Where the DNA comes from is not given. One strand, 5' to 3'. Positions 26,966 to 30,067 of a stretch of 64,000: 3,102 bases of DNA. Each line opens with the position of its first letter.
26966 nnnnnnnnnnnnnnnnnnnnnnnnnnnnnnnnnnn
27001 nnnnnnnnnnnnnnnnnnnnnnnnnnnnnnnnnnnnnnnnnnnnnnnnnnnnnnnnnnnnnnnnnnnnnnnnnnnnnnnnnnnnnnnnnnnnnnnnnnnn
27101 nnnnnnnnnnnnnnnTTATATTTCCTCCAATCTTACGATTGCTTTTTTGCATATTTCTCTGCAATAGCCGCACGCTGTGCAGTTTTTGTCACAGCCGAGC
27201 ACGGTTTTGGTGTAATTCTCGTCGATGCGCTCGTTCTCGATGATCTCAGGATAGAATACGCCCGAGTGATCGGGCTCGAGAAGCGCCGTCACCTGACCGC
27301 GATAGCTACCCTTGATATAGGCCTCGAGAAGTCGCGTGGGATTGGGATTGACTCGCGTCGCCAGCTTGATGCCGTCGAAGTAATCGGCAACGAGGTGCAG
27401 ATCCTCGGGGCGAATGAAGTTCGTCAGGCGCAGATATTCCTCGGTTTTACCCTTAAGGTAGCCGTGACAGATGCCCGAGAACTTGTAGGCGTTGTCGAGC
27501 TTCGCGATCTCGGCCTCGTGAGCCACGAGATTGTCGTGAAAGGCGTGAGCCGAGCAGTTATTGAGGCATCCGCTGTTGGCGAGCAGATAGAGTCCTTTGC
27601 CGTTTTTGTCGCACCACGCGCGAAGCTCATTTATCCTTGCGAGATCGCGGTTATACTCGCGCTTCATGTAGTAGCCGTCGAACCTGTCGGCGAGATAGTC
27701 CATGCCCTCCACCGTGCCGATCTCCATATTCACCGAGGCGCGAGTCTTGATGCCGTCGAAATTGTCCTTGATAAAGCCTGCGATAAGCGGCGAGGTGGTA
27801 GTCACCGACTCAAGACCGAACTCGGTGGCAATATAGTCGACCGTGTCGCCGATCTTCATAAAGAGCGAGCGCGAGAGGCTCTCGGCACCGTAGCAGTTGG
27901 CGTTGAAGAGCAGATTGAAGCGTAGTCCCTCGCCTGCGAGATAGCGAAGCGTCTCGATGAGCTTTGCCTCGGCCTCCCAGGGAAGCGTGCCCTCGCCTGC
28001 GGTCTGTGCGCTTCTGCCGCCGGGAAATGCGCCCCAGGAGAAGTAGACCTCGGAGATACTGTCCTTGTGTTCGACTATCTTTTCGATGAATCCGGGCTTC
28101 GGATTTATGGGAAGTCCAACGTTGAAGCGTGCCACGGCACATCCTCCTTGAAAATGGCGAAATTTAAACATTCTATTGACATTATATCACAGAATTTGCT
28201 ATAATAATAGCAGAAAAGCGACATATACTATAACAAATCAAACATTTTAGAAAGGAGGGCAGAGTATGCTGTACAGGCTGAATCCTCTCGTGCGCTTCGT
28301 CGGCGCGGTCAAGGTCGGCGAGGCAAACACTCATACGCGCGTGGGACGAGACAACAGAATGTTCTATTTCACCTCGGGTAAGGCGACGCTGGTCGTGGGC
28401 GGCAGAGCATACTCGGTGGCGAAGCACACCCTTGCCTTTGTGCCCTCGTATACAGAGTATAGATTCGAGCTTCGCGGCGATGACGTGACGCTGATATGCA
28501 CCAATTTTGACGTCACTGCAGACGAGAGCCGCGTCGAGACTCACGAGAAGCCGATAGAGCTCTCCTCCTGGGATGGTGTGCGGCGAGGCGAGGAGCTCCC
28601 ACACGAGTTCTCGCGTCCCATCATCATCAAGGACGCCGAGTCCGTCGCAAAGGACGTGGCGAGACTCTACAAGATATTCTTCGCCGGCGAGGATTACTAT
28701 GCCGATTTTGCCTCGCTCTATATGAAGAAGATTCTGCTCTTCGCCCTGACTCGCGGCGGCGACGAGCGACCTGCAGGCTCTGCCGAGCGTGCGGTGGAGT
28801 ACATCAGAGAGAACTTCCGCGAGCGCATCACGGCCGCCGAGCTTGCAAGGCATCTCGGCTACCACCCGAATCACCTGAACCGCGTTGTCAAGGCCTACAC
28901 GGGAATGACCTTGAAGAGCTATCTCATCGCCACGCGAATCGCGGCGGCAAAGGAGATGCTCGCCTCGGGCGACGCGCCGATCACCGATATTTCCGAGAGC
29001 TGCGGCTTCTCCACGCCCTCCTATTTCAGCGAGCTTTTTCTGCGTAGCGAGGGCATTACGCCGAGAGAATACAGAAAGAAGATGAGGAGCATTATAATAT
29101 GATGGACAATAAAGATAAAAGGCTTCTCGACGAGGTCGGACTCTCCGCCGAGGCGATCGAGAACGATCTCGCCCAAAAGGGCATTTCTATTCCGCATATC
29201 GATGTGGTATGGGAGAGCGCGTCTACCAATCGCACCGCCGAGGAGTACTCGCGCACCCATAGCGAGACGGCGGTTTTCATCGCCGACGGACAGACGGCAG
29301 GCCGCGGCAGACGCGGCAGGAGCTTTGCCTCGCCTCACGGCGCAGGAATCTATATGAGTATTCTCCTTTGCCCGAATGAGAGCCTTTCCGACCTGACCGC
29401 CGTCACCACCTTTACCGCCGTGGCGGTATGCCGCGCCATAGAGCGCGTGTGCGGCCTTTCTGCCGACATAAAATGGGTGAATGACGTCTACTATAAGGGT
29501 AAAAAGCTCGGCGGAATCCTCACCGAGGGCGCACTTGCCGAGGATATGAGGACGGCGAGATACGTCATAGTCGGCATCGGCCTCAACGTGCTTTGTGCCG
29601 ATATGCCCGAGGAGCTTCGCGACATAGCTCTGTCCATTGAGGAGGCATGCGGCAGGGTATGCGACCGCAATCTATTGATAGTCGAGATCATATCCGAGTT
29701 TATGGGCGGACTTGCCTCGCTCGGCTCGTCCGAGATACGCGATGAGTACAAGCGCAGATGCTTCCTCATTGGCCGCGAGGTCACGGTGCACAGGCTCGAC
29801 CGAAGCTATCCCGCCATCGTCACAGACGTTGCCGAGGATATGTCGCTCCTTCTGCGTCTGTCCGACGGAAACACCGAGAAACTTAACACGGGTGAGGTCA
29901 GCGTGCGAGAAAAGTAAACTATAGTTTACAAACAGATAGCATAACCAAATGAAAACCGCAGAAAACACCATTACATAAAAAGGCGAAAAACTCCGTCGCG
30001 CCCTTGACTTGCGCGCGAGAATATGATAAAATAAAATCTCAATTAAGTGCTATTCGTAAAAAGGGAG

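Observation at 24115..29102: AraC-linked, translationally coupled operon: a U32-like TIM-barrel/Fe-S protein plus three tandem QueG/RdhA-like Fe-S paralogs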

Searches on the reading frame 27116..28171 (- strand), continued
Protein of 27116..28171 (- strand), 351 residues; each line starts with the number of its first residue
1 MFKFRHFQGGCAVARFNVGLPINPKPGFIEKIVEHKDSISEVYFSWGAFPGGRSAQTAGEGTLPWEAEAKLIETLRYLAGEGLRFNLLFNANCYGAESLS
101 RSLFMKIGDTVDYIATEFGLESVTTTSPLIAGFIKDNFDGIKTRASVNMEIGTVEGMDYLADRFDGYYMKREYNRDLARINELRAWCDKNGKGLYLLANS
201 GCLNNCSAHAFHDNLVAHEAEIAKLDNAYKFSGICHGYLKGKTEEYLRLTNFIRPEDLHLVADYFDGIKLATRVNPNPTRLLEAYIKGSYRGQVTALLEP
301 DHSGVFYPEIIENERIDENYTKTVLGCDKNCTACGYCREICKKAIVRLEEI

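Call 79: search_protein_families(library=pfam, alignment_id=A1, max_evalue=10)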
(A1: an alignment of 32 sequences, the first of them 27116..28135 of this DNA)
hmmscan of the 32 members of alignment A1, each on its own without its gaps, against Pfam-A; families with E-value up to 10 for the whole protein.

A. member 1, window:27116-28135:- (339 aa): 2 families
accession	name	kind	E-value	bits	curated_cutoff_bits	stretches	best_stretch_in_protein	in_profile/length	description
PF13187.11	Fer4_9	-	0.026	15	27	1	317-332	35-50/52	4Fe-4S dicluster domain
PF12797.12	Fer4_2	-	7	7.3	24.5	1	318-330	9-21/22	4Fe-4S binding domain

B. families by the number of members that match (of 32 scanned): 16 families
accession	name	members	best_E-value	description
PF13187.11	Fer4_9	4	0.0043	4Fe-4S dicluster domain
PF01136.24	Peptidase_U32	3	0.023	Peptidase family U32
PF09989.15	DUF2229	3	0.03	CoA enzyme activase uncharacterised domain (DUF2229)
PF00037.32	Fer4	2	0.034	4Fe-4S binding domain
PF17181.9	EPF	1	0.0095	Epidermal patterning factor proteins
PF18624.6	CdiI_4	1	0.022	CDI immunity protein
PF13082.11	DUF3931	1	0.058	Protein of unknown function (DUF3931)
PF08252.16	Leader_CPA1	1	0.079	arg-2/CPA1 leader peptide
PF14058.11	PcfK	1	0.17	PcfK-like protein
PF06189.17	5-nucleotidase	1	0.18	5'-nucleotidase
PF23872.1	DUF7227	1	0.18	Domain of unknown function (DUF7227)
PF05246.16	DUF735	1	0.27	Protein of unknown function (DUF735)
PF12838.12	Fer4_7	1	1.3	4Fe-4S dicluster domain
PF20228.3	DUF6587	1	2.9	Family of unknown function (DUF6587)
PF12837.12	Fer4_6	1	4.5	4Fe-4S binding domain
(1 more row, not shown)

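Call 87: fold_search(model_id=the predicted structure, library=pdb)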
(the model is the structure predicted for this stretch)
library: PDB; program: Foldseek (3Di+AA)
matches with E <= 10: 1789; with E <= 0.001: 19
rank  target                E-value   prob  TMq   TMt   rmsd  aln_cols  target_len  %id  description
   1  5d88                  3.5e-10  1.00  0.53  0.71   4.9       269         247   13  The Structure of the U32 Peptidase Mk0906 (released 2015-12-02)
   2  1kko_A                2.1e-04  1.00  0.35  0.30   8.5       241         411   14  CRYSTAL STRUCTURE OF CITROBACTER AMALONATICUS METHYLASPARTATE AMMONIA LYASE (released 2002-01-30)
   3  3eoe_D                2.5e-04  1.00  0.41  0.37   8.2       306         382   11  Crystal Structure of Pyruvate Kinase from toxoplasma gondii, 55.m00007 (released 2008-10-14)
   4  7qdn_C                3.5e-04  1.00  0.42  0.34   8.1       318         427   12  Structure of human liver pyruvate kinase from which the B domain has been deleted (released 2022-03-30)
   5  5x7u                  3.5e-04  1.00  0.39  0.26   9.8       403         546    9  Trehalose synthase from Thermobaculum terrenum (released 2018-02-28)
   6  2gdq_A                4.0e-04  1.00  0.35  0.32   8.5       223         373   12  Crystal structure of mandelate racemase/muconate lactonizing enzyme from Bacillus subtilis at 1.8 A resolution (released 2006-04-04)
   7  2hzg_B                4.7e-04  1.00  0.33  0.30   5.5       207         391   12  Crystal structure of predicted Mandelate racemase from Rhodobacter sphaeroides (released 2006-08-29)
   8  1jpd                  6.0e-04  1.00  0.34  0.36   8.1       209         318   10  L-Ala-D/L-Glu Epimerase (released 2001-12-21)
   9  7drd_G                6.0e-04  0.99  0.35  0.42  10.9       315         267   11  Cryo-EM structure of DgpB-C at 2.85 angstrom resolution (released 2021-12-08)
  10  2ola                  6.4e-04  1.00  0.34  0.34   8.1       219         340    9  Crystal structure of O-succinylbenzoic acid synthetase from Staphylococcus aureus, cubic crystal form (released 2007-02-06)
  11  2hk0_A                6.4e-04  0.99  0.32  0.36  12.2       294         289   10  Crystal structure of D-psicose 3-epimerase (DPEase) in the absence of substrate (released 2006-08-29)
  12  2hzg_A                7.1e-04  1.00  0.35  0.30   5.0       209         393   14  Crystal structure of predicted Mandelate racemase from Rhodobacter sphaeroides (released 2006-08-29)
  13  2vgi_B                7.1e-04  1.00  0.38  0.29  10.1       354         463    8  HUMAN ERYTHROCYTE PYRUVATE KINASE: R486W MUTANT (released 2007-11-20)
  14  6nn7_B                8.0e-04  1.00  0.43  0.37   8.0       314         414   12  The structure of human liver pyruvate kinase, hLPYK-GGG (released 2019-06-19)
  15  3t8q_A                8.5e-04  1.00  0.37  0.34   5.5       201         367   11  Crystal structure of mandelate racemase/muconate lactonizing enzyme family protein from Hoeflea phototrophica (released 2011-08-17)
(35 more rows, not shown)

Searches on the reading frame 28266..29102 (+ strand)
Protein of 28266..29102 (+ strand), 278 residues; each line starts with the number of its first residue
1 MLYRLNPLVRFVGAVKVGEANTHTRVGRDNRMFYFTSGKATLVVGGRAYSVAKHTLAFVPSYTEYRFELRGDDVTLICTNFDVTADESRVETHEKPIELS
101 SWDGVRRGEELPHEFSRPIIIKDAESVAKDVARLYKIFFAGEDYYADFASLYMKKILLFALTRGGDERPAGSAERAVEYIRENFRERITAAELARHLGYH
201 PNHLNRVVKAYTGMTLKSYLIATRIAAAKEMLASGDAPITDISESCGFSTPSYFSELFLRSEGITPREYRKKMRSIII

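Call 3: search_protein_families(library=pfam, proteins=[window:28266-29102:+], max_evalue=0.1)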
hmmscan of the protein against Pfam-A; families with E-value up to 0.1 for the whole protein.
window:28266-29102:+ (278 aa): 7 families
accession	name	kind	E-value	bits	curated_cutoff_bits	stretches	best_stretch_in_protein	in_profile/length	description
PF12833.13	HTH_18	-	5.4e-23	81.5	33.6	1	193-271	1-79/80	Helix-turn-helix domain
PF00165.29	HTH_AraC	-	2e-17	63.3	26.6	2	180-220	1-41/42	Bacterial regulatory helix-turn-helix proteins, AraC family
PF07883.17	Cupin_2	-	0.00036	20.6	27.2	1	28-73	17-62/70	Cupin domain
PF13384.12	HTH_23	-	0.0014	18.8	24.6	1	184-212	14-42/50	Homeodomain-like domain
PF01527.26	HTH_Tnp_1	-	0.0017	18.9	24.1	1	174-215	10-52/75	Transposase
PF25414.1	zf-C2H2_Z280C_D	-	0.07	13.4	22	0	192-208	21-37/39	Z280C/D-like C2H2 zinc finger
PF11699.14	CENP-C_C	-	0.087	13.6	29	0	18-70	22-74/85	Mif2/CENP-C like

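Call 4: search_protein_families(library=ncbifam, proteins=[window:28266-29102:+], max_evalue=0.1)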
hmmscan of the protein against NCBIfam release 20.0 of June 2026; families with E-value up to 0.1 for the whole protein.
window:28266-29102:+ (278 aa): 35 families (the best 25 are shown)
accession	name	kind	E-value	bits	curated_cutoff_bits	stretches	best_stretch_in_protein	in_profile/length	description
NF047788.1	TransRegPocR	equivalog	1.1e-16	61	500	1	174-273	192-291/296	transcriptional regulator PocR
NF010028.0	PRK13503.1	equivalog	4.9e-16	58.9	288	1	170-275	170-275/278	HTH-type transcriptional activator RhaS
NF007860.0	PRK10572.1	equivalog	1.2e-15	57.2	208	1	175-274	187-286/292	arabinose operon transcriptional regulator AraC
NF047455.1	TF_Staph_AryK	equivalog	2.4e-15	55.8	850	1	174-274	160-260/759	transcriptional regulator AryK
NF007693.0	PRK10371.1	equivalog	4.6e-15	55.6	253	1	176-272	203-299/309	transcriptional regulator MelR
NF006902.0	PRK09393.1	equivalog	9.8e-15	54.5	425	1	175-275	224-324/327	transcriptional regulator FtrA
TIGR04094.1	adjacent_YSIRK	equivalog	4.3e-14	52.3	200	1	175-270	289-383/383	YSIRK-targeted surface antigen transcriptional regulator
NF010026.0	PRK13501.1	equivalog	2e-13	50.1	363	1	203-273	208-278/290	HTH-type transcriptional activator RhaR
NF049932.1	TranspRegBtr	equivalog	3.8e-12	45.5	900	1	172-276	165-269/531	bacillibactin transport transcriptional regulator Btr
NF012144.2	ramA_TF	equivalog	9.7e-12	45.3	180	1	174-272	8-106/108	RamA family antibiotic efflux transcriptional regulator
NF049968.1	QhpR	equivalog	2.7e-11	43.1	250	1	167-270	181-284/284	AraC-like transcriptional regulator QhpR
NF007584.0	PRK10219.1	equivalog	4.7e-11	43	174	1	176-273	10-107/107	superoxide response transcriptional regulator SoxS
TIGR02297.1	HpaA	equivalog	5.1e-11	42.3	274.65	1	179-272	194-287/287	4-hydroxyphenylacetate catabolism regulatory protein HpaA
NF010025.2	PRK13500.1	equivalog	5.8e-11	42.5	525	1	204-274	209-279/282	HTH-type transcriptional activator RhaR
NF010027.0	PRK13502.1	equivalog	6.6e-10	38.9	384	1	205-271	210-276/282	HTH-type transcriptional activator RhaR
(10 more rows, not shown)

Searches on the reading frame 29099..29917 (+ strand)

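Call 3: search_protein_families(library=pfam, proteins=[window:29099-29917:+], max_evalue=0.1)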
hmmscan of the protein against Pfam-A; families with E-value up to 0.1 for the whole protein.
window:29099-29917:+ (272 aa): 3 families
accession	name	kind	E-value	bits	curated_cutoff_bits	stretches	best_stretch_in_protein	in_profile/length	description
PF03099.24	BPL_LplA_LipB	-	3.3e-18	66.3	21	1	42-163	7-133/133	Biotin/lipoate A/B protein ligase family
PF02237.23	BPL_C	-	1e-05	25.8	21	1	224-270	2-48/48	Biotin protein ligase C terminal domain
PF16917.10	BPL_LplA_LipB_2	-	0.0047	16.9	27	1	79-192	37-154/183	Biotin/lipoate A/B protein ligase family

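Call 4: search_protein_families(library=ncbifam, proteins=[window:29099-29917:+], max_evalue=0.1)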
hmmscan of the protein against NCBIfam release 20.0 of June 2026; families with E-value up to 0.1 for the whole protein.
window:29099-29917:+ (272 aa): 11 families
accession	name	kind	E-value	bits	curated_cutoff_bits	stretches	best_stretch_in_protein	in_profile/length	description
NF008846.0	PRK11886.1-1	equivalog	2.2e-48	165.2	353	1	35-269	78-308/312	bifunctional biotin--[acetyl-CoA-carboxylase] ligase/biotin operon repressor BirA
TIGR00121.1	birA_ligase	equivalog_domain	4.3e-45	154.1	83.1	1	39-269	7-234/235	biotin--[acetyl-CoA-carboxylase] ligase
NF008848.0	PRK11886.1-3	equivalog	3.2e-42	144.7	362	1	15-271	64-317/319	bifunctional biotin--[acetyl-CoA-carboxylase] ligase/biotin operon repressor BirA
NF006206.0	PRK08330.1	equivalog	1.2e-40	139.4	311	1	39-270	18-241/243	biotin--protein ligase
NF008847.0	PRK11886.1-2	equivalog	3.1e-34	118.8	293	1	38-272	85-319/320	bifunctional biotin--[acetyl-CoA-carboxylase] ligase/biotin operon repressor BirA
NF008850.0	PRK11886.1-5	equivalog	3.2e-23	82.4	489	1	40-271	87-318/320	bifunctional biotin--[acetyl-CoA-carboxylase] ligase/biotin operon repressor BirA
NF008849.0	PRK11886.1-4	equivalog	8.3e-22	77.7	474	1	26-271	73-318/320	bifunctional biotin--[acetyl-CoA-carboxylase] ligase/biotin operon repressor BirA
NF005405.0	PRK06955.1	equivalog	3.7e-19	68.9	312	1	16-168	18-177/300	biotin--[acetyl-CoA-carboxylase] ligase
NF004607.0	PRK05935.1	equivalog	5.3e-14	52.5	219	1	39-198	10-168/190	biotin--protein ligase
NF009862.0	PRK13325.1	equivalog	1.6e-12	46.9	761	1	38-174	88-223/592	bifunctional biotin--[acetyl-CoA-carboxylase] ligase/type III pantothenate kinase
NF006294.0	PRK08477.1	equivalog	9.3e-11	41.5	179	1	39-181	11-148/214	biotin--[acetyl-CoA-carboxylase] ligase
